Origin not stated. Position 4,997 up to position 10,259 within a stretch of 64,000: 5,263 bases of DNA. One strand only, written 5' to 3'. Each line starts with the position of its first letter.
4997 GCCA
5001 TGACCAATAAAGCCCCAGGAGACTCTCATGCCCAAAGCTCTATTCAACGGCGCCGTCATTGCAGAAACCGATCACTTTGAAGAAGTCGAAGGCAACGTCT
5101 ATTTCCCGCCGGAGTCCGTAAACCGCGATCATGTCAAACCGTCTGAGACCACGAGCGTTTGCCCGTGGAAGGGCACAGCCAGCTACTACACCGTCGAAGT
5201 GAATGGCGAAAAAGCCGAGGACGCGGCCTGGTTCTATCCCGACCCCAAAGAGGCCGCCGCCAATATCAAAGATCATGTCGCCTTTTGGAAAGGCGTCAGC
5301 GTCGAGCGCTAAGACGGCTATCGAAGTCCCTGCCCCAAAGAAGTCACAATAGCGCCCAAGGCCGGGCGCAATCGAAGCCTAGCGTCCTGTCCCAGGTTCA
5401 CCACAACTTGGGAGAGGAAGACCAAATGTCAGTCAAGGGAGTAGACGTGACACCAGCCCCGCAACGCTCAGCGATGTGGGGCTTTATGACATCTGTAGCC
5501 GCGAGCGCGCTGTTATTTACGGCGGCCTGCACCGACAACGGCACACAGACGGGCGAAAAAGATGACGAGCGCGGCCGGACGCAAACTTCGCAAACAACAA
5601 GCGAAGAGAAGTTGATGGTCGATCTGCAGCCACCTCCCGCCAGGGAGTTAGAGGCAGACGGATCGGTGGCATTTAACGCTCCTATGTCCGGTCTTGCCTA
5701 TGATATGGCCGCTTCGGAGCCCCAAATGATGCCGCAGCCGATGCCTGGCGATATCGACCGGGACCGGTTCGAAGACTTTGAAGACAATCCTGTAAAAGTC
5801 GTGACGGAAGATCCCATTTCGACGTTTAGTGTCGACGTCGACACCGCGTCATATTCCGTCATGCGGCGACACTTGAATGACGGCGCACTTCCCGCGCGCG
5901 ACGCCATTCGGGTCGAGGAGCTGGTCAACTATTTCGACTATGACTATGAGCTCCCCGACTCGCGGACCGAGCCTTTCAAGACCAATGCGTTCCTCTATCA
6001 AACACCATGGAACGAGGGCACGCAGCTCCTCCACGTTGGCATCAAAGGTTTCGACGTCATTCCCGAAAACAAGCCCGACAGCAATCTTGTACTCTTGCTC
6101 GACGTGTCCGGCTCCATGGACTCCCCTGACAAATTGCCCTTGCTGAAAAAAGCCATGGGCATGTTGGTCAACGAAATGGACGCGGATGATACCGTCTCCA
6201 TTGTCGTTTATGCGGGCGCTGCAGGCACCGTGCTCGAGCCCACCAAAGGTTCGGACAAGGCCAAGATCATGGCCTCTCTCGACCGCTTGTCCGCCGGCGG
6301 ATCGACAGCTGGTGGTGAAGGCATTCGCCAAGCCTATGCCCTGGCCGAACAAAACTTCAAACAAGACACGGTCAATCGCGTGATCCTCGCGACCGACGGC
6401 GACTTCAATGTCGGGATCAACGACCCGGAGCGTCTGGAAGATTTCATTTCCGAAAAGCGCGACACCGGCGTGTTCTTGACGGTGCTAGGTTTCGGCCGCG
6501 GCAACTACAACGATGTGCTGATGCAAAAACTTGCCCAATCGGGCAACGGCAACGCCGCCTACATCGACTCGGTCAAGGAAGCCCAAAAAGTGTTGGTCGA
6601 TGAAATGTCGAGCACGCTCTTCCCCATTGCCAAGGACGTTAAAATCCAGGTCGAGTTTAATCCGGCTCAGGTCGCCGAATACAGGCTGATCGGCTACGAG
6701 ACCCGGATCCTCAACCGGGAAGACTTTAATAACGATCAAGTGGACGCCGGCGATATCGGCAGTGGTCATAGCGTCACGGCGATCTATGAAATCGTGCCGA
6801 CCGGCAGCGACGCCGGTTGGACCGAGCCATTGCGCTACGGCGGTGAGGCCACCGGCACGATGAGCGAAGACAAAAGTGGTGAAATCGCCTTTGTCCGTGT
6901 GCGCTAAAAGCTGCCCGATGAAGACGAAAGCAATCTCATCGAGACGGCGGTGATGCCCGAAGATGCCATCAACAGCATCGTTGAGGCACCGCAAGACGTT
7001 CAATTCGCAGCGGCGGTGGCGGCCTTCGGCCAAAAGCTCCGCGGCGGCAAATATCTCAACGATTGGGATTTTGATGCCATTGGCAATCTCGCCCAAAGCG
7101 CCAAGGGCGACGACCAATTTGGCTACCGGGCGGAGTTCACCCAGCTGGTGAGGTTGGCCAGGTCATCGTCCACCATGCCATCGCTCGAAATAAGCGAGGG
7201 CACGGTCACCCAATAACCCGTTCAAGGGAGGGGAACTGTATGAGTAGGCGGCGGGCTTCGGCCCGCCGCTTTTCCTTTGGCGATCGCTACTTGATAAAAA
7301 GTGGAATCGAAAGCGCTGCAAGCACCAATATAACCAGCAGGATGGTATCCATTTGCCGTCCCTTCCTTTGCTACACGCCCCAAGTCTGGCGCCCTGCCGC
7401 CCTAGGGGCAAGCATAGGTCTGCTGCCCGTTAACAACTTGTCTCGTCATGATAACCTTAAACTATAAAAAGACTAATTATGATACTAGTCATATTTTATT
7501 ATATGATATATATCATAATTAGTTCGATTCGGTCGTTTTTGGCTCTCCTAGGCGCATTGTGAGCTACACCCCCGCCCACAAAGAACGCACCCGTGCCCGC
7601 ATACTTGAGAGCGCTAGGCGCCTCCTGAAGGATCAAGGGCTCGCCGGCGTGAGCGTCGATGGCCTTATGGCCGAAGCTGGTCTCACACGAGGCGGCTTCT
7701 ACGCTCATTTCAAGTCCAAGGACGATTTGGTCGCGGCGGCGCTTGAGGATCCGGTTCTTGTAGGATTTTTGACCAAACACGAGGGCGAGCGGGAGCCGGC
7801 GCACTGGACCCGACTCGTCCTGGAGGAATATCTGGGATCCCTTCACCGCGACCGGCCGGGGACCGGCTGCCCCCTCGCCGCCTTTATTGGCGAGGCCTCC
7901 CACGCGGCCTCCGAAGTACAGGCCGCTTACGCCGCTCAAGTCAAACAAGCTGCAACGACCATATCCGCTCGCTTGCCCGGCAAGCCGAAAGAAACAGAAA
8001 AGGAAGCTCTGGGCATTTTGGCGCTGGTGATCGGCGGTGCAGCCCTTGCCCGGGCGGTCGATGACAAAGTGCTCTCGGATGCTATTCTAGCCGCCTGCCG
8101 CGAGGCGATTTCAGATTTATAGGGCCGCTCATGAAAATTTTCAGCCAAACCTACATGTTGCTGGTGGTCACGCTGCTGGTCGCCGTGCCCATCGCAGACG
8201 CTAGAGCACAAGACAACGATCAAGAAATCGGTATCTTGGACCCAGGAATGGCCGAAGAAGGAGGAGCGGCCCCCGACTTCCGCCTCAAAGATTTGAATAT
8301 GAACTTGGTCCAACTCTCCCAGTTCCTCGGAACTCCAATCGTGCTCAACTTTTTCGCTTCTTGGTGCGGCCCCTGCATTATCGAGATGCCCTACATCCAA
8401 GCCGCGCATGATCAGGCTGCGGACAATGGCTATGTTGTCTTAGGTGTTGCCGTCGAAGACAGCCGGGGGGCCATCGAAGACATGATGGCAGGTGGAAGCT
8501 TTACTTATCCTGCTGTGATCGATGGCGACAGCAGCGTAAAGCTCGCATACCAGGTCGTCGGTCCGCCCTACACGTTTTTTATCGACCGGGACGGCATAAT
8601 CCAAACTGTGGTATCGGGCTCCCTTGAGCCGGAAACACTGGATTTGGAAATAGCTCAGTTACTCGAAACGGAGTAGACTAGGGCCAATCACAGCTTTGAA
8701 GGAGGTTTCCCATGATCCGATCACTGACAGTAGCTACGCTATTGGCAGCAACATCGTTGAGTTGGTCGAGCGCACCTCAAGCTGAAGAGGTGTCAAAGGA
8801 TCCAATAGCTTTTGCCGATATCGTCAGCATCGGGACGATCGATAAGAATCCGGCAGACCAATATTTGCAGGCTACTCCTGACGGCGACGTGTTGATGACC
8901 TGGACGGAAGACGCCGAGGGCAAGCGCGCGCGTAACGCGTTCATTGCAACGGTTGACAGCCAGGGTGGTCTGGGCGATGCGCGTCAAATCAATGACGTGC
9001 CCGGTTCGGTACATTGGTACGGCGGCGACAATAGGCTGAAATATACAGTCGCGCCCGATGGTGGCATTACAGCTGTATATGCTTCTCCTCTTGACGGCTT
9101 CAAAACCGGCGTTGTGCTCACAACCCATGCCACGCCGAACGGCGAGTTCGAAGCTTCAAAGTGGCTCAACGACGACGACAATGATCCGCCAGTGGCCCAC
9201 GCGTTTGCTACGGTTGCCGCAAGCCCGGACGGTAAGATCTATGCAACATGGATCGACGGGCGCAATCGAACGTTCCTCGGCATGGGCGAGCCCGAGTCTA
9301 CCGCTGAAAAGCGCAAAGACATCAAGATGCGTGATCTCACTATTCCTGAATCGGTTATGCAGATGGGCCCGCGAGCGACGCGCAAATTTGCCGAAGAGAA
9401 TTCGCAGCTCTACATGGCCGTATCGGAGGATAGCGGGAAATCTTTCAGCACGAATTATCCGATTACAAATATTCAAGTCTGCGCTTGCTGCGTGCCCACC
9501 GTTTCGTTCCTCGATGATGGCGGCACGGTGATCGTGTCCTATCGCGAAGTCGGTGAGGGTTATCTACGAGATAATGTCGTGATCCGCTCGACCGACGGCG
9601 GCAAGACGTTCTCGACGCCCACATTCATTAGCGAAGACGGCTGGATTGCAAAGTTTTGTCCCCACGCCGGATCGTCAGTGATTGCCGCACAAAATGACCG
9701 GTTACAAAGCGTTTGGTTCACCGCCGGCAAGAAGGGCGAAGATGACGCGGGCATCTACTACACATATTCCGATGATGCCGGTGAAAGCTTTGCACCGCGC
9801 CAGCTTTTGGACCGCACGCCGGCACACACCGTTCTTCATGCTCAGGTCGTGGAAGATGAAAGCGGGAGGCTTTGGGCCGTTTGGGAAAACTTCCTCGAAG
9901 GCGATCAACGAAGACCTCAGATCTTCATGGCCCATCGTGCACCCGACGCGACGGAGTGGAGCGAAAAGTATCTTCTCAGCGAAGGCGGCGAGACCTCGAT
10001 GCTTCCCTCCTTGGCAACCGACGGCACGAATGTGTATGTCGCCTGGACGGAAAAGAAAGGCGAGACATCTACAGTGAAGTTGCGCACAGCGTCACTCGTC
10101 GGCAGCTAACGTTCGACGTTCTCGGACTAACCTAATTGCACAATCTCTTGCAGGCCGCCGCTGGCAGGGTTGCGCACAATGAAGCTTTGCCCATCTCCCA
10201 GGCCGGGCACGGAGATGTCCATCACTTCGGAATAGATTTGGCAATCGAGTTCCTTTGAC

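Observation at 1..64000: Unusual density of gene-inactivating lesions in conserved genes across the window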

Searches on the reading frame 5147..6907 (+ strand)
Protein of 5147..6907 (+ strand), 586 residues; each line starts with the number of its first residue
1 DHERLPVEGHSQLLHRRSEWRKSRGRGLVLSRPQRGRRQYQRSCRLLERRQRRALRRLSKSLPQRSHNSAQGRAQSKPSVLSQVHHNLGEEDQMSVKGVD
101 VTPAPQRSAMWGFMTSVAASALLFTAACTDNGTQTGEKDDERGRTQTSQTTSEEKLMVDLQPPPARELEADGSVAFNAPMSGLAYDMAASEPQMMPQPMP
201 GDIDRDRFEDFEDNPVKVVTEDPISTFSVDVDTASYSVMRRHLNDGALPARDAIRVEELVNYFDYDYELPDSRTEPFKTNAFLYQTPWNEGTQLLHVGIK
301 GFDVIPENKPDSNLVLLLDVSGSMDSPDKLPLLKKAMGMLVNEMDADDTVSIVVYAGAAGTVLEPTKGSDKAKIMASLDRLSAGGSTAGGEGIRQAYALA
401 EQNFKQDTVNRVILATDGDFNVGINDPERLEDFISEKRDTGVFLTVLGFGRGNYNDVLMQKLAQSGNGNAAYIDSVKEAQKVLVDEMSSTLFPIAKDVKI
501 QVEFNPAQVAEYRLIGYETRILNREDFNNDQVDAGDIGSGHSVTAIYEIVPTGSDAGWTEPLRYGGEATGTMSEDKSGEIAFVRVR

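Call 7: search_protein_families(library=pfam, proteins=[window:5147-6907:+], max_evalue=0.001)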
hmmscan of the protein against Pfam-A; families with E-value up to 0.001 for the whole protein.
window:5147-6907:+ (586 aa): 5 families
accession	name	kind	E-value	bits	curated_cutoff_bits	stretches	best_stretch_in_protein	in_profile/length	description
PF12034.13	YfbK_C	-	4.4e-42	144.8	25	1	489-586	1-98/184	Uncharacterized protein YfbK, C-terminal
PF12450.13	vWF_A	-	3.8e-35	120.2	25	1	204-296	3-94/94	von Willebrand factor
PF00092.34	VWA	-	5.4e-17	63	23.8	1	313-479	1-168/174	von Willebrand factor type A domain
PF13519.12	VWA_2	-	1.4e-14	55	27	1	314-418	1-106/107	von Willebrand factor type A domain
PF13768.12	VWA_3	-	8.7e-08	32.8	27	1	313-470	2-153/155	von Willebrand factor type A domain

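Call 39: search_protein_families(library=ncbifam, proteins=[window:5420-6904:+], max_evalue=0.001)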
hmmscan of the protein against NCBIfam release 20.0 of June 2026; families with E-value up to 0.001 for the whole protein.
window:5420-6904:+ (495 aa): 7 families
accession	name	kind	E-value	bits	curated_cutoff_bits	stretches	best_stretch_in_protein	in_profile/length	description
TIGR03788.1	marine_srt_targ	equivalog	9.3e-11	40.8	551.65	1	221-412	272-458/629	marine proteobacterial sortase target protein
TIGR02442.1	Cob-chelat-sub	hypoth_equivalog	4.4e-10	38.6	779.45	1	216-380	468-638/641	putative cobaltochelatase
TIGR02031.1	BchD-ChlD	equivalog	4e-09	35.7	499.55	1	217-336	420-542/608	magnesium chelatase ATPase subunit D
TIGR00868.1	hCaCC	subfamily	1.1e-08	33.4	900.85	1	224-396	308-473/863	calcium-activated chloride channel protein 1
NF009943.0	PRK13406.1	equivalog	8.6e-08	31.1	571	1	218-333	399-513/585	magnesium chelatase subunit D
NF047508.1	VWA_BatA_Lepto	exception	1.2e-07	31.1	380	1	211-393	79-267/315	VWA domain-containing protein BatA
NF010238.0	PRK13685.1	subfamily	3e-07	29.8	432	1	214-360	92-246/335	hypothetical protein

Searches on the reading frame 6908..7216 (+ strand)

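Call 23: search_protein_families(library=pfam, proteins=[window:6908-7216:+], max_evalue=0.1)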
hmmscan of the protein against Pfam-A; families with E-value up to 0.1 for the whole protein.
window:6908-7216:+ (102 aa): 3 families
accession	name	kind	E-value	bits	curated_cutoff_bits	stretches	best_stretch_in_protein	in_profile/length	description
PF12034.13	YfbK_C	-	2.1e-20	74.1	25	1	1-85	100-182/184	Uncharacterized protein YfbK, C-terminal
PF13919.11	ASXH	-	0.037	14.5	25.8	1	2-67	53-114/130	Asx homology domain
PF16406.10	DUF5014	-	0.06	14.2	30.2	1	45-75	43-73/90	Domain of unknown function (DUF5014)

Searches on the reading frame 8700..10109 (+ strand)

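Call 8: search_protein_families(library=pfam, proteins=[window:8700-10109:+], max_evalue=0.001)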
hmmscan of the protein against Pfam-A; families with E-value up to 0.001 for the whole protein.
window:8700-10109:+ (469 aa): 3 families
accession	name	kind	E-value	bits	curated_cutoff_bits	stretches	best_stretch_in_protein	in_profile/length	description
PF13088.12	BNR_2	-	3.9e-07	30.1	31.4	0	203-310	158-254/277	BNR repeat-like domain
PF04616.20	Glyco_hydro_43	-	0.00027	20.8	32.2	0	340-446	83-188/288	Glycosyl hydrolases family 43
PF24316.1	Tli3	-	0.00072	20.3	27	0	229-252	76-100/129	T6SS Tli3 immunity protein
